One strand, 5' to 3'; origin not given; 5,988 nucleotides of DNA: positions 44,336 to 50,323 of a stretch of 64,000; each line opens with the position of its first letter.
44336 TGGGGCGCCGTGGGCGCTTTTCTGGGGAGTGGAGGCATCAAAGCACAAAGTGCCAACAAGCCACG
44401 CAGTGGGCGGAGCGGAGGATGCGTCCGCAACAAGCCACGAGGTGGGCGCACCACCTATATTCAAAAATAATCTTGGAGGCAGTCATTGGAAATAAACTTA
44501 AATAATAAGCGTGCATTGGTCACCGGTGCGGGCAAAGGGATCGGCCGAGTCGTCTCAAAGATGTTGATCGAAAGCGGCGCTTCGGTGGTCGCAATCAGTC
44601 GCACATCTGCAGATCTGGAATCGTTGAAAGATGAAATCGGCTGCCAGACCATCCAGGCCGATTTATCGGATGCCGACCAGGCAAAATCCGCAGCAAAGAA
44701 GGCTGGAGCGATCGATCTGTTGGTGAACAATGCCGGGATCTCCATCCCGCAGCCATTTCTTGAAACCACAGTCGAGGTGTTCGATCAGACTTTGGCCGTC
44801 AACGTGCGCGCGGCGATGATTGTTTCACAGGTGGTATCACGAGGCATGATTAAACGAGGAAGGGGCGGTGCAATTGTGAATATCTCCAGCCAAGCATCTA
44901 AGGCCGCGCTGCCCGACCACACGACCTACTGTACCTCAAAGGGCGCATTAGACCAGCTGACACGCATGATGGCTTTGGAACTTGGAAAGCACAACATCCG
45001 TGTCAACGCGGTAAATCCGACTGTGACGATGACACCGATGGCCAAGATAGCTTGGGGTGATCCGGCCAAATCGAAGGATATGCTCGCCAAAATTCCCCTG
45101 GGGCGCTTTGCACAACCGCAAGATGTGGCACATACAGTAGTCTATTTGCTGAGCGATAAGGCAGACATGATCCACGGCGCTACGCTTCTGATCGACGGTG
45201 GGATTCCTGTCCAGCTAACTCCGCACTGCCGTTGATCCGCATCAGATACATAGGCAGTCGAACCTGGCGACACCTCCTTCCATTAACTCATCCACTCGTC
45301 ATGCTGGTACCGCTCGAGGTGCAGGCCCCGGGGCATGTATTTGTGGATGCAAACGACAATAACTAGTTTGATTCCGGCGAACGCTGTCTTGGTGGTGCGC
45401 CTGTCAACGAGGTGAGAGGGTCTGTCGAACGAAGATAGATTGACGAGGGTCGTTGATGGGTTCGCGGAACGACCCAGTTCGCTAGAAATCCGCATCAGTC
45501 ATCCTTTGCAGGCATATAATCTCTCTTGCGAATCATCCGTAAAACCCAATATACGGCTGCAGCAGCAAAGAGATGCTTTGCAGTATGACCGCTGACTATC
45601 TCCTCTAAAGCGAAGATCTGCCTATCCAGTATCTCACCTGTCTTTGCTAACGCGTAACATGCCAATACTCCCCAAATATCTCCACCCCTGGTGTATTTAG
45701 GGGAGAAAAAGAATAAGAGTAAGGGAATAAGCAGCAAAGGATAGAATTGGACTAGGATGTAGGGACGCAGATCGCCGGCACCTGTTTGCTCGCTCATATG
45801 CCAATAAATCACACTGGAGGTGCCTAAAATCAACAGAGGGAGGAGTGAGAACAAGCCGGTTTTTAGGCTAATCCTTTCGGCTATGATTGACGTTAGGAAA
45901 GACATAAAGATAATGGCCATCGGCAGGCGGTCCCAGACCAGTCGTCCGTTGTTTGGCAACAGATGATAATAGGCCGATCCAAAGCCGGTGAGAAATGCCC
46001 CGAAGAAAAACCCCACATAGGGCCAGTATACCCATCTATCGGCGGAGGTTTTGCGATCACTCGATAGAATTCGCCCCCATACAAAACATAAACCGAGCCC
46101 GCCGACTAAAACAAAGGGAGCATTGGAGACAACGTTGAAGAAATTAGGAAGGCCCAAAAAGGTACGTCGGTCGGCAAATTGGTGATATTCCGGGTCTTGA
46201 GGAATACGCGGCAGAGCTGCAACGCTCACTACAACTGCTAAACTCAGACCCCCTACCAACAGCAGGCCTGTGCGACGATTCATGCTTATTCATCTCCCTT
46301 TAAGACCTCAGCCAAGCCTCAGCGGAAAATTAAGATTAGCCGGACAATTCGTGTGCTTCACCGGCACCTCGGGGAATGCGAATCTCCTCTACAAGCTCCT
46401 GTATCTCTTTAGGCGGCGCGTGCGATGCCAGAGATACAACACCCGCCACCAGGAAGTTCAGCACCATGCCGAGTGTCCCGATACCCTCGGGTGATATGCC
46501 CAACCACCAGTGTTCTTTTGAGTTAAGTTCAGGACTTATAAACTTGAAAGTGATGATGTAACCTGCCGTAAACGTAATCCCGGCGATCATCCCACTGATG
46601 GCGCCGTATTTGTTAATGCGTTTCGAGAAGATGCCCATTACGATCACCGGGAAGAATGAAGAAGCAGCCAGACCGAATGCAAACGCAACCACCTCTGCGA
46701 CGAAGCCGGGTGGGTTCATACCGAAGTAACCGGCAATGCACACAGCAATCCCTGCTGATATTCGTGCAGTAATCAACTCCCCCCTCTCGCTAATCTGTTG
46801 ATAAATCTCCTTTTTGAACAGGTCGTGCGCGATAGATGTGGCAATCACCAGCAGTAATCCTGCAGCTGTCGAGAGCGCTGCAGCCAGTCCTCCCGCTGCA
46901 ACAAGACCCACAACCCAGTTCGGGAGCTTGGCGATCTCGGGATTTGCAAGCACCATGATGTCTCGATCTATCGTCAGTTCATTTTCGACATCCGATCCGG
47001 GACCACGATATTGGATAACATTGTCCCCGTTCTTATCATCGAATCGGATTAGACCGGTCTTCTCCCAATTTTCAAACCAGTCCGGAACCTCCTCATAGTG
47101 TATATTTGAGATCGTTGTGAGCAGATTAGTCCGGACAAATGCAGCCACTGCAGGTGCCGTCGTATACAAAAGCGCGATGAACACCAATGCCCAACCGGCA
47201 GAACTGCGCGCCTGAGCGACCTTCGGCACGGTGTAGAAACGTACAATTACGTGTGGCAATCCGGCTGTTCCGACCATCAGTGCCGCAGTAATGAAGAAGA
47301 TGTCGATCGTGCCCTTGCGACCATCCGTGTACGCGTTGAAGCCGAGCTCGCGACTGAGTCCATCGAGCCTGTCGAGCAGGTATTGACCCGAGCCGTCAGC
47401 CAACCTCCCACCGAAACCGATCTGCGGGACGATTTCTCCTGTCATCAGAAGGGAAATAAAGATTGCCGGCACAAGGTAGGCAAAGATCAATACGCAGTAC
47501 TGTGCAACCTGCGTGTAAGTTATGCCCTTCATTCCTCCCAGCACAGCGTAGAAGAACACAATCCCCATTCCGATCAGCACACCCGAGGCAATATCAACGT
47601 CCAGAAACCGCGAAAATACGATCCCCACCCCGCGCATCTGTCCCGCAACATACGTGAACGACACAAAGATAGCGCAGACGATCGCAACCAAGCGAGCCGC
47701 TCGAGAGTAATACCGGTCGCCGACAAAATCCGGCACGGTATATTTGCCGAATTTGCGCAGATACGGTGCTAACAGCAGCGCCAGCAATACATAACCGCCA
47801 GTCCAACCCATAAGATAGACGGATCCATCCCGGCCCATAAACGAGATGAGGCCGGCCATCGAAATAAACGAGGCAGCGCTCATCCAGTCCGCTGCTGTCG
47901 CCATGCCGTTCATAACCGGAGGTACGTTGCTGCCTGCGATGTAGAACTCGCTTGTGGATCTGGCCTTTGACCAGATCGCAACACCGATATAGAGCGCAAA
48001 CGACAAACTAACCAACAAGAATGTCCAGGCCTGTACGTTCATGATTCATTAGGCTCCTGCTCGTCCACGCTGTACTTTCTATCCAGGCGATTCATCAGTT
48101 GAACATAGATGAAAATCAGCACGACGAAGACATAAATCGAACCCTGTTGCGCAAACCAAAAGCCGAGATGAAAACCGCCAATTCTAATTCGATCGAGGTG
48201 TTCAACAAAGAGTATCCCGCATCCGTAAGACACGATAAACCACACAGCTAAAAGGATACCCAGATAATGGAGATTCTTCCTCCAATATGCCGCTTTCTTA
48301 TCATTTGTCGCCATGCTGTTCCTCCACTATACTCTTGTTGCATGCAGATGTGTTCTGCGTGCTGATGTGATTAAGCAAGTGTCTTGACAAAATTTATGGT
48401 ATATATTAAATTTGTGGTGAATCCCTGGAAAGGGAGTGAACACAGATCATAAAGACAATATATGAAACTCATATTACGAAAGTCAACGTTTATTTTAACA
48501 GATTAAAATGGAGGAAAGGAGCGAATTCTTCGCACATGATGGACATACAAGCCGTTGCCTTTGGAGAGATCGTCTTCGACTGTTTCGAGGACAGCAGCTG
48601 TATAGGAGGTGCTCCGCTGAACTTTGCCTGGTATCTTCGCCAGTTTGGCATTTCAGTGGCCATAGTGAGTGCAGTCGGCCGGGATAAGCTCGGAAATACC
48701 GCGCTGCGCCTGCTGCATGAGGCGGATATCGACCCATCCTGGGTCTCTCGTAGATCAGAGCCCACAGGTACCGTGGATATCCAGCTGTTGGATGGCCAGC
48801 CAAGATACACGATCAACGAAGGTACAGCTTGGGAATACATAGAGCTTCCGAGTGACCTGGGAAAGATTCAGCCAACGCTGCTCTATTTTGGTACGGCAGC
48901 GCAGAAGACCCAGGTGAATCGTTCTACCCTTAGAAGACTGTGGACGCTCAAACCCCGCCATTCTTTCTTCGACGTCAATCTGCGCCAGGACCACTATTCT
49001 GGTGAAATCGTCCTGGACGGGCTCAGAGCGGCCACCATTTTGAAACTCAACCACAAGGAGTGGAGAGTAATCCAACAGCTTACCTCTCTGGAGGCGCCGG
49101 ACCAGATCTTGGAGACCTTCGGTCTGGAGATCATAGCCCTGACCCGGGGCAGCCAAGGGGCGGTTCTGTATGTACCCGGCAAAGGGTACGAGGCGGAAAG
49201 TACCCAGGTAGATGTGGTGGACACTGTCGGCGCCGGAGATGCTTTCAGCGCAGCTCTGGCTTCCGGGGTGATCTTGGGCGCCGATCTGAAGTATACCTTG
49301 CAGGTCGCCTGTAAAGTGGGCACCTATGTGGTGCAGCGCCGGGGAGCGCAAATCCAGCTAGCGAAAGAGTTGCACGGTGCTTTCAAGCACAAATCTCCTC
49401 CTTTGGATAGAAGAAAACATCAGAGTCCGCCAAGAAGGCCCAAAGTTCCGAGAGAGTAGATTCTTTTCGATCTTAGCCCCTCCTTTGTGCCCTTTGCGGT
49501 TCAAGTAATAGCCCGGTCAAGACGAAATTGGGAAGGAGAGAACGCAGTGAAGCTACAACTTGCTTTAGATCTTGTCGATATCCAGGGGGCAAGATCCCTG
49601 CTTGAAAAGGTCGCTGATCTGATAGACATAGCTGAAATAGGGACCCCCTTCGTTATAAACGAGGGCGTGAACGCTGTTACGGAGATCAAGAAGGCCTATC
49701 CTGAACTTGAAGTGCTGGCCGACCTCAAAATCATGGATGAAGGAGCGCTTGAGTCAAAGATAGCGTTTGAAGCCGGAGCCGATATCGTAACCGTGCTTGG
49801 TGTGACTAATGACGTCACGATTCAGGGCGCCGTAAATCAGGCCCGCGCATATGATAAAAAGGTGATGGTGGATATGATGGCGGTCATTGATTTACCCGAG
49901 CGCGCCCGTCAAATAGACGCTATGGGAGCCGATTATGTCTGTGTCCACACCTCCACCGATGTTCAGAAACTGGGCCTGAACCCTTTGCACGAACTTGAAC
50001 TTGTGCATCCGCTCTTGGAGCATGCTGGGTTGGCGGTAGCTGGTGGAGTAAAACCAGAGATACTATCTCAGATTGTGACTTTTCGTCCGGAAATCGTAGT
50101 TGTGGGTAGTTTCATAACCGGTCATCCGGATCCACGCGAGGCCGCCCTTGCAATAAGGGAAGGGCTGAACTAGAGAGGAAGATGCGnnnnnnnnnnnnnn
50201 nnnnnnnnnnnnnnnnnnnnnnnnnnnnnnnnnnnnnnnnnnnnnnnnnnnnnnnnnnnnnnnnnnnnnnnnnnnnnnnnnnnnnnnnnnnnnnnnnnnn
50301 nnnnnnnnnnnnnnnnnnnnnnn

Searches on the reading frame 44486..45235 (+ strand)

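Call 27: search_protein_families(library=pfam, proteins=[window:44486-45235:+], max_evalue=0.00001)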
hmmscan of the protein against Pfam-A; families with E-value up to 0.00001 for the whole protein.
window:44486-45235:+ (249 aa): 6 families
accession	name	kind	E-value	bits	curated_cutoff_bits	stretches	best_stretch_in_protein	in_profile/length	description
PF13561.12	adh_short_C2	-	7e-59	199.7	27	1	14-240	1-235/236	Enoyl-(Acyl carrier protein) reductase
PF00106.31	adh_short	-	4.4e-51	173.6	26.6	1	8-187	1-188/195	short chain dehydrogenase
PF08659.16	KR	-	6.4e-11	42.9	22.6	1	11-162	4-163/180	KR domain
PF23441.1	SDR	-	3.7e-10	40.1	27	1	69-240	84-255/258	SDR-like rossmann domain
PF01370.27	Epimerase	-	1.9e-07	31.2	20.9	1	10-160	1-154/240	NAD dependent epimerase/dehydratase family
PF13460.12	NAD_binding_10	-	4e-07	30.5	27.2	1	14-115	1-98/184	NAD(P)H-binding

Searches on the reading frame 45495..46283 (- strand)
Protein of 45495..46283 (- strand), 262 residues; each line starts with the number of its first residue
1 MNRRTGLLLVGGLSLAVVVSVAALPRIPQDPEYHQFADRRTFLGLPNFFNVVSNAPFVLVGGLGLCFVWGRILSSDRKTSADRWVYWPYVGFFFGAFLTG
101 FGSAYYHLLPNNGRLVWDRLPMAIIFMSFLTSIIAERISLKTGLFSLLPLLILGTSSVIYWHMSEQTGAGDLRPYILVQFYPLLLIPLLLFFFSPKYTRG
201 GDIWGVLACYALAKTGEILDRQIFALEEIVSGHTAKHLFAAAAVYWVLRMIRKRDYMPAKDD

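Call 27: search_protein_families(library=pfam, proteins=[window:45495-46283:-], max_evalue=0.00001)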
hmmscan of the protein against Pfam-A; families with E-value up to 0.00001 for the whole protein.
window:45495-46283:- (262 aa): 1 family
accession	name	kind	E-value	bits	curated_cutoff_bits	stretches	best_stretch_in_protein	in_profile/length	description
PF05875.18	Ceramidase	-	7.5e-07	29.2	32.5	1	48-165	23-128/259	Ceramidase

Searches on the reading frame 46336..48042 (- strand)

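Call 27: search_protein_families(library=pfam, proteins=[window:46336-48042:-], max_evalue=0.00001)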
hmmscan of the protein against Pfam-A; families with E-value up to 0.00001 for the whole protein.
window:46336-48042:- (568 aa): 1 family
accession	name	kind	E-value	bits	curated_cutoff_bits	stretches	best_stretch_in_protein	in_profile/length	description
PF00474.23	SSF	-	9.9e-51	173.3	22.8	2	33-296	1-252/406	Sodium:solute symporter family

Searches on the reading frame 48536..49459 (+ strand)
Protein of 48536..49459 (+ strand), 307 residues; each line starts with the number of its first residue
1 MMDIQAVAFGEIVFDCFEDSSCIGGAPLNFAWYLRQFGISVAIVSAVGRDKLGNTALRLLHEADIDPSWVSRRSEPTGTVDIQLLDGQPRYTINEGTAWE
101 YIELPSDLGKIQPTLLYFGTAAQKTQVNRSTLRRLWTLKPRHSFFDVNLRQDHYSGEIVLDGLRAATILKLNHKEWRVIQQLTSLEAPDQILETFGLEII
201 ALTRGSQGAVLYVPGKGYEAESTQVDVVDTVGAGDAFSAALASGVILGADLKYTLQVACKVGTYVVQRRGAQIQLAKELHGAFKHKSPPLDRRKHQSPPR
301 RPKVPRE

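Call 27: search_protein_families(library=pfam, proteins=[window:48536-49459:+], max_evalue=0.00001)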
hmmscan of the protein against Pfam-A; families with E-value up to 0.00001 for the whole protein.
window:48536-49459:+ (307 aa): 1 family
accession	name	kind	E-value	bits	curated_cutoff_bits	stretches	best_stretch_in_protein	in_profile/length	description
PF00294.29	PfkB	-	4.4e-38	131.8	25.8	1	11-274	24-298/302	pfkB family carbohydrate kinase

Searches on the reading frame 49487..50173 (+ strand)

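Call 28: search_protein_families(library=pfam, proteins=[window:49487-50173:+], max_evalue=0.00001)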
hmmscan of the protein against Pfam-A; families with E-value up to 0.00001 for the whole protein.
window:49487-50173:+ (228 aa): 1 family
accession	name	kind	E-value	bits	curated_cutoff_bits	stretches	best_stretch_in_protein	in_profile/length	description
PF00215.30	OMPdecase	-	5.6e-36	124.9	27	1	22-223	2-221/221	Orotidine 5'-phosphate decarboxylase / HUMPS family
